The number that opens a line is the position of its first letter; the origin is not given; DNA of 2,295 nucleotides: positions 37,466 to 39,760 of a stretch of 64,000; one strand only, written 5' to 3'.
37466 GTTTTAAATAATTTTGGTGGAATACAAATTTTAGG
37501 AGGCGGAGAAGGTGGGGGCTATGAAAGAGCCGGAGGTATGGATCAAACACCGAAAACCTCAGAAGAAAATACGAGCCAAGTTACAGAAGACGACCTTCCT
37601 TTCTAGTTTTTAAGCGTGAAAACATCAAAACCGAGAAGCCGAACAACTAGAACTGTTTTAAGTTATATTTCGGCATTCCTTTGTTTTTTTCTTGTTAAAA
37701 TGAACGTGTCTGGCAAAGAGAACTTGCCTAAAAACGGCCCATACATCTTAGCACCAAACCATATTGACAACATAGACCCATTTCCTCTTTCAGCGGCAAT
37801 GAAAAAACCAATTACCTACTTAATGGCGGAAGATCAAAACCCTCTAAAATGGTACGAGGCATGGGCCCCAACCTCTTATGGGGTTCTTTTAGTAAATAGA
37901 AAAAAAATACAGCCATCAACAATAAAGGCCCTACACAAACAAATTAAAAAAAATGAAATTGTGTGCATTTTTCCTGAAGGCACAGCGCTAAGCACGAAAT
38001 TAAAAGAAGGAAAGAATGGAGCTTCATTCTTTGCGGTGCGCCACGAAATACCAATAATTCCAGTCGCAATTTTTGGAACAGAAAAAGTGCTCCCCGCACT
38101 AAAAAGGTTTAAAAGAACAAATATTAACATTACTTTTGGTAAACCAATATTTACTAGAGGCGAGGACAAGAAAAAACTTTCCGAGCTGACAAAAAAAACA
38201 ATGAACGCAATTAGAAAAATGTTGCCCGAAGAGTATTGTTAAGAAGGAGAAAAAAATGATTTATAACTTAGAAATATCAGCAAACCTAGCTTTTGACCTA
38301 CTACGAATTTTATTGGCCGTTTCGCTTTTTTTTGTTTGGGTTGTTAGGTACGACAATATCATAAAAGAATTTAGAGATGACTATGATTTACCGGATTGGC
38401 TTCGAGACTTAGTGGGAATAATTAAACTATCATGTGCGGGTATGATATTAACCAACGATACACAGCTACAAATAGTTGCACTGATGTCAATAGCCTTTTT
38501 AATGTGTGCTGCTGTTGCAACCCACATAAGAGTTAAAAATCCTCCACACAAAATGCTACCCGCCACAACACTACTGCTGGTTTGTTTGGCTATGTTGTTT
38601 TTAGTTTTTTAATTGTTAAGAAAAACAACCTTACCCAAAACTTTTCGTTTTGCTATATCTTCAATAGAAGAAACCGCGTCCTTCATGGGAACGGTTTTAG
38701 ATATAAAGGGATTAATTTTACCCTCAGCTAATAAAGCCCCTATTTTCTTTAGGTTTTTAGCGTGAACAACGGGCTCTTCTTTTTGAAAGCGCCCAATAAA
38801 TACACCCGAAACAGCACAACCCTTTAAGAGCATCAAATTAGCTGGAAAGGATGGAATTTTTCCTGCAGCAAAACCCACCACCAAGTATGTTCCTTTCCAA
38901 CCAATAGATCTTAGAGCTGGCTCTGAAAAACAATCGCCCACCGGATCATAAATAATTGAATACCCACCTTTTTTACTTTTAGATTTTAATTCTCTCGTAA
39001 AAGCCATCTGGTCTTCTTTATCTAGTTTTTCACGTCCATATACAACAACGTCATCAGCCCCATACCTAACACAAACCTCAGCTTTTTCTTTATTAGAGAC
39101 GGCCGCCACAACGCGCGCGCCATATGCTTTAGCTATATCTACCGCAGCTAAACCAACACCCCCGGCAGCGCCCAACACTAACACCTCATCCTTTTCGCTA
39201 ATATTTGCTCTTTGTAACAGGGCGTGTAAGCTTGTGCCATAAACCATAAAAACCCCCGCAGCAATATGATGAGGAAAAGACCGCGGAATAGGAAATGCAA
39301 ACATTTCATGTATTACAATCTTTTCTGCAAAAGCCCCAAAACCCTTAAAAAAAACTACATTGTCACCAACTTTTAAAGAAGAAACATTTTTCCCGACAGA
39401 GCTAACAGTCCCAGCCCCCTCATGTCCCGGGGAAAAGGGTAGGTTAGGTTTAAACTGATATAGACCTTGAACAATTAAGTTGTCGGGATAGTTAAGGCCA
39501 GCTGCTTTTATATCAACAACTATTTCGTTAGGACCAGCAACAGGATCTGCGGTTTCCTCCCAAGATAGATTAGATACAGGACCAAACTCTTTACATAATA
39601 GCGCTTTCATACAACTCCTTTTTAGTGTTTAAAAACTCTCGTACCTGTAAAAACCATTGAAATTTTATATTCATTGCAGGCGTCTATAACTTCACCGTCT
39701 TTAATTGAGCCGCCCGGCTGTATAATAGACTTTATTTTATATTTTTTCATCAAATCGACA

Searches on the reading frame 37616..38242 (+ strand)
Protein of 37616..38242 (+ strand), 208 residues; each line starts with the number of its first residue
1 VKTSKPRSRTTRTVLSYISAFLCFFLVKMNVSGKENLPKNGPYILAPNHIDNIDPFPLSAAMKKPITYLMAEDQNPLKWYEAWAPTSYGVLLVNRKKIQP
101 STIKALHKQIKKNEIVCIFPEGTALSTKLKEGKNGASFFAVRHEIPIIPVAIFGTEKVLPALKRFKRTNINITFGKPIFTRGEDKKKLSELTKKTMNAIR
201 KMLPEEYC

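Call 79: search_protein_families(library=pfam, proteins=[window:37616-38242:+], max_evalue=0.0001)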
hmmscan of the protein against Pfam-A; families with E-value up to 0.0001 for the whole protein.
window:37616-38242:+ (208 aa): 1 family
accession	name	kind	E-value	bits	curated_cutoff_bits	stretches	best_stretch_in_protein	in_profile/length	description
PF01553.26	Acyltransferase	-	3e-22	79.3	23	1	29-152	2-131/132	Acyltransferase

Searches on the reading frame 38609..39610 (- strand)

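Call 79: search_protein_families(library=pfam, proteins=[window:38609-39610:-], max_evalue=0.0001)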
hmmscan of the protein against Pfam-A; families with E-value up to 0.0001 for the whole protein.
window:38609-39610:- (333 aa): 3 families
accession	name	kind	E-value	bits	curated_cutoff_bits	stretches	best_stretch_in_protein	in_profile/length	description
PF00107.32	ADH_zinc_N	-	2.9e-21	76.2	31.8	1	151-280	1-122/129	Zinc-binding dehydrogenase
PF08240.17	ADH_N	-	1e-17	64.7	23.5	1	26-109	1-103/104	Alcohol dehydrogenase GroES-like domain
PF13602.12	ADH_zinc_N_2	-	4e-11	44.4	27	1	184-329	2-133/134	Zinc-binding dehydrogenase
